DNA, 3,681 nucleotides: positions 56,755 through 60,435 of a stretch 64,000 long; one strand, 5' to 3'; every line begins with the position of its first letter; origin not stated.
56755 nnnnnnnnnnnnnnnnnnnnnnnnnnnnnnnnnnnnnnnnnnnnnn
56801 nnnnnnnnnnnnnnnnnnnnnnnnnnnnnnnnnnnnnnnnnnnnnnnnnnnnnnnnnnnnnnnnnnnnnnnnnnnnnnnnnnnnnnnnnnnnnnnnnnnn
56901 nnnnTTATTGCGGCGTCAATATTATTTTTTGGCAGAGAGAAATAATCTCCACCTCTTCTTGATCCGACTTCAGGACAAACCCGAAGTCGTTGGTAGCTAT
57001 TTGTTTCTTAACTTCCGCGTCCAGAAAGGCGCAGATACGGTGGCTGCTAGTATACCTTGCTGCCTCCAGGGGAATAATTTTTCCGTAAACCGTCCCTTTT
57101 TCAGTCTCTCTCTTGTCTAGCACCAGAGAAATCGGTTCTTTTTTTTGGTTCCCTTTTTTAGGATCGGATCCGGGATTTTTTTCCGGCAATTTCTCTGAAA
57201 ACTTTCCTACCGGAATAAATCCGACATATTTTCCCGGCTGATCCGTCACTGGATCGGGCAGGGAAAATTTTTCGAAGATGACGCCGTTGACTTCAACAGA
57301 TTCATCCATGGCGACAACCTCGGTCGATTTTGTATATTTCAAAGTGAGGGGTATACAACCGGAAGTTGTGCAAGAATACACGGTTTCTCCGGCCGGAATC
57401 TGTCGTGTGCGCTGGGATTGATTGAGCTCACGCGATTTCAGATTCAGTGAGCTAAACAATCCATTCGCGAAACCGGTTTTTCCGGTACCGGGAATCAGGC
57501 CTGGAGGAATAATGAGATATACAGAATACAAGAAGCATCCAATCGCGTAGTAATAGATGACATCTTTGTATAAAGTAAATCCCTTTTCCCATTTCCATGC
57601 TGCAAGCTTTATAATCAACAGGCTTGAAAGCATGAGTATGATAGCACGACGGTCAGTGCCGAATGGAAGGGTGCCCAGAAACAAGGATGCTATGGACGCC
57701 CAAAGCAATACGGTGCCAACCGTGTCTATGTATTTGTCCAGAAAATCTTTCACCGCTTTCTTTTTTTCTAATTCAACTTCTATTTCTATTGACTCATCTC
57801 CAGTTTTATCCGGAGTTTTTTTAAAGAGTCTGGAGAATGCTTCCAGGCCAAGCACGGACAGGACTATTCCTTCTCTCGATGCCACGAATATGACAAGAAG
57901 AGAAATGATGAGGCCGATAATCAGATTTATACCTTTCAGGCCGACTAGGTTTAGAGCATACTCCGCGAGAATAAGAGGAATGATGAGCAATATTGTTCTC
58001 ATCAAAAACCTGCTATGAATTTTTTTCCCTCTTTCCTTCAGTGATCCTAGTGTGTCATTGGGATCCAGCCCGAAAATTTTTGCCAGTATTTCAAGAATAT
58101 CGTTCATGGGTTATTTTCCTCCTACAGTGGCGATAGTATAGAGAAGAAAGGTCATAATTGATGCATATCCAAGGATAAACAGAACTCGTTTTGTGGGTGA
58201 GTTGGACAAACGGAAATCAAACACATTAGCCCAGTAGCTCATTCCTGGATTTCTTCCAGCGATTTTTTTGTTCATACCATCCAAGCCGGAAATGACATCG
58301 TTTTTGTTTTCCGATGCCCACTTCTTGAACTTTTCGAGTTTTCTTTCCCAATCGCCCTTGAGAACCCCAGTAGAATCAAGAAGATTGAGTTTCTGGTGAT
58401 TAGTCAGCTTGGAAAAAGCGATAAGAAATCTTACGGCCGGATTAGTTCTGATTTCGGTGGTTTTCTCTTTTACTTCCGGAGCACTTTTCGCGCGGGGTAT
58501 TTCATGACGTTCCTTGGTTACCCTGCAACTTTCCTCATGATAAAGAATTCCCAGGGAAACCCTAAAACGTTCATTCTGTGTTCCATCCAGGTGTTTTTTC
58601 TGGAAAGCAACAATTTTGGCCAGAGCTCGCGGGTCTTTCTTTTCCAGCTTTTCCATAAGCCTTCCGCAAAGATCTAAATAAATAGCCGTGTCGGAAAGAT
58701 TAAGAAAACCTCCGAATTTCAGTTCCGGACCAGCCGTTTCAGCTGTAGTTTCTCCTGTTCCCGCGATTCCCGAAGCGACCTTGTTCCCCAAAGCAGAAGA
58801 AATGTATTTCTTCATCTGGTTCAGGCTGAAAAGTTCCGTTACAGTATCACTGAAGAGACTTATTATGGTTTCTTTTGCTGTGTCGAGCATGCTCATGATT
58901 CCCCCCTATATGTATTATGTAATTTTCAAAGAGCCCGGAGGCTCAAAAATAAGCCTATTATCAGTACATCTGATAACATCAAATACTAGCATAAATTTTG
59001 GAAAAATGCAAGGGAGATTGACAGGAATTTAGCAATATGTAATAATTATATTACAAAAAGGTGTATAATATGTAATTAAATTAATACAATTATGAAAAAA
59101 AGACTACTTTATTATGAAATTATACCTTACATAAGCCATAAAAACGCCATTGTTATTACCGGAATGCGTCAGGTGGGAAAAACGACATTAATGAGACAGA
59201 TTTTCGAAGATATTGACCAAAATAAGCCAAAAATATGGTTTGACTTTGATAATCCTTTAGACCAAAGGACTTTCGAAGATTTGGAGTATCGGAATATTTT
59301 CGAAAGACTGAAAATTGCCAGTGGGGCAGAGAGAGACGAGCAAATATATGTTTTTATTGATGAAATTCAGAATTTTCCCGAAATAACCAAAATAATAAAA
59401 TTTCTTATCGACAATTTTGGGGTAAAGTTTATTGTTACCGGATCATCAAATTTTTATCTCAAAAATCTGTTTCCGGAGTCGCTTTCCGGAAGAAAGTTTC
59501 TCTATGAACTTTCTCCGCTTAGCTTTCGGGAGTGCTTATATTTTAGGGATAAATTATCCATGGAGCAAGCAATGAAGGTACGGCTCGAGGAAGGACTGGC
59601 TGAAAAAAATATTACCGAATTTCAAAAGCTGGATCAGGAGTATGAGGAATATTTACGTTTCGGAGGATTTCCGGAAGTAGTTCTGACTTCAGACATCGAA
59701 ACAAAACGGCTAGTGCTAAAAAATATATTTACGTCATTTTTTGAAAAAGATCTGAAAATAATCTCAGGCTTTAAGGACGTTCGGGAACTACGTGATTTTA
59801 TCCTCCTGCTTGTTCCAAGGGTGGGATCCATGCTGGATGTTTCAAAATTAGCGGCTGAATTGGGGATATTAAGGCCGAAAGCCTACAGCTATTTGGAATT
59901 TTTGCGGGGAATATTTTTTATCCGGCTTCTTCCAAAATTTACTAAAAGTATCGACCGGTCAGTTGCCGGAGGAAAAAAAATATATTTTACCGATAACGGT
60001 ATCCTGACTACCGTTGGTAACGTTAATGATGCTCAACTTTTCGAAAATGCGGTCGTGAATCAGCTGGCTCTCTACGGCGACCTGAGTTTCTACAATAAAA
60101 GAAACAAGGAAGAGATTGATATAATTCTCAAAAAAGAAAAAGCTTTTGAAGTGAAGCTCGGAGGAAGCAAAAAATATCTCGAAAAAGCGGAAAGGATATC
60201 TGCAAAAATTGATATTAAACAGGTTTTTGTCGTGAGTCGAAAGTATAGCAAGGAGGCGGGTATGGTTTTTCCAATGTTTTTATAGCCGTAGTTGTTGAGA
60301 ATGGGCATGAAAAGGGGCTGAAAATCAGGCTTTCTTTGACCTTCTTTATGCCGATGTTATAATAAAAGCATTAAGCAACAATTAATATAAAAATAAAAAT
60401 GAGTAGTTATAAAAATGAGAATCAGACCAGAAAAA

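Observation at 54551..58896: Tandem cluster of four VirB2/TrbC-like pilin paralogs with duplicated, highly structured upstream leaders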

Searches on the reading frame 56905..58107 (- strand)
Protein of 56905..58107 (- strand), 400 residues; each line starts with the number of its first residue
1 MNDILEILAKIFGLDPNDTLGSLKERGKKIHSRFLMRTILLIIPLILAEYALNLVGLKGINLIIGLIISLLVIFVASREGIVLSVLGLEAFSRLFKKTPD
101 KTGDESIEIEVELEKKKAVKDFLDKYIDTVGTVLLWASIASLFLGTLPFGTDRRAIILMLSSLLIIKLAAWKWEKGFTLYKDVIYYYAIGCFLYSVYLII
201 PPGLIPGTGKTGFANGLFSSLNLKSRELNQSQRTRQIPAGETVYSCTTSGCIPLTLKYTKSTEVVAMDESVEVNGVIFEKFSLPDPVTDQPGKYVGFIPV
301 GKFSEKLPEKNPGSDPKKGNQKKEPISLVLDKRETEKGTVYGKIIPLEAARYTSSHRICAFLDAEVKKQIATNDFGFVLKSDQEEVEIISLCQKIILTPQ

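Call 3: search_protein_families(library=pfam, proteins=[window:56905-58107:-], max_evalue=0.1)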
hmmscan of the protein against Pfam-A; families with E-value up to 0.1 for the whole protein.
window:56905-58107:- (400 aa): 1 family
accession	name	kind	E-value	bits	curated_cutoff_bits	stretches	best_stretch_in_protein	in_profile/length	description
PF04819.17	DUF716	-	0.094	12.7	25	0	132-193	35-94/138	Family of unknown function (DUF716)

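Call 88: search_protein_families(library=ncbifam, proteins=[window:56905-58107:-], max_evalue=0.01)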
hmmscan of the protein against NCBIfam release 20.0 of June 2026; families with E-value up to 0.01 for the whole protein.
window:56905-58107:- (400 aa): 0 families
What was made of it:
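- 56905..58896 (-): Two convergent ORFs (400 aa and 261 aa) with hydrophobic segments and no known family. They are syntenic with the pilin array in relatives. No Pfam or NCBIfam hit (calls 3, 88).
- Checked: The minus-strand ORFs at 56905-58107 and 58111-58896 have no Pfam or NCBIfam family (calls 3, 88).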

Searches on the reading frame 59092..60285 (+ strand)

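Call 3: search_protein_families(library=pfam, proteins=[window:59092-60285:+], max_evalue=0.1)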
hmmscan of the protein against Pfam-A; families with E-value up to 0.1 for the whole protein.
window:59092-60285:+ (397 aa): 14 families
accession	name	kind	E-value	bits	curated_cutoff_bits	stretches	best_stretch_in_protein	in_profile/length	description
PF13173.12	AAA_14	-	4.7e-32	111.1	27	1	17-149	2-129/129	AAA domain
PF13635.12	DUF4143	-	1.6e-21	77.1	28.1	1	218-356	1-159/160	Domain of unknown function (DUF4143)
PF13401.12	AAA_22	-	4.5e-06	27.4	27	1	16-82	4-67/130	AAA domain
PF13191.12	AAA_16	-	5.5e-05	24.2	32.6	1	18-74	25-83/167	AAA ATPase domain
PF01637.24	ATPase_2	-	0.00034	20.9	33.2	1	17-81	20-86/225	ATPase domain predominantly from Archaea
PF12775.13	AAA_7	-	0.0011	19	25.8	1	13-93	29-110/181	P-loop containing dynein motor region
PF03266.21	NTPase_1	-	0.0056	17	23.9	1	20-44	2-26/168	NTPase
PF25199.1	nSTAND_NTPase5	-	0.0074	16.6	34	1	18-114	42-129/145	Novel STAND NTPase 5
PF00931.28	NB-ARC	-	0.0095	15.7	23.5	1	19-43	20-44/248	NB-ARC domain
PF20720.3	nSTAND3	-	0.018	15.2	27.2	1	9-43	9-43/155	Novel STAND NTPase 3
PF10412.15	TrwB_AAD_bind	-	0.041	13.2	20.5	0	79-120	240-283/387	Type IV secretion-system coupling protein DNA-binding domain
PF25201.1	nSTAND6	-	0.066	13.7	27.7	0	13-74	14-68/148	Novel STAND NTPase 6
PF13479.12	AAA_24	-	0.068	13.4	27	0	17-94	2-75/195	AAA domain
PF24883.2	NPHP3_N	-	0.078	13.6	24.8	0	17-48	22-53/164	Nephrocystin 3, N-terminal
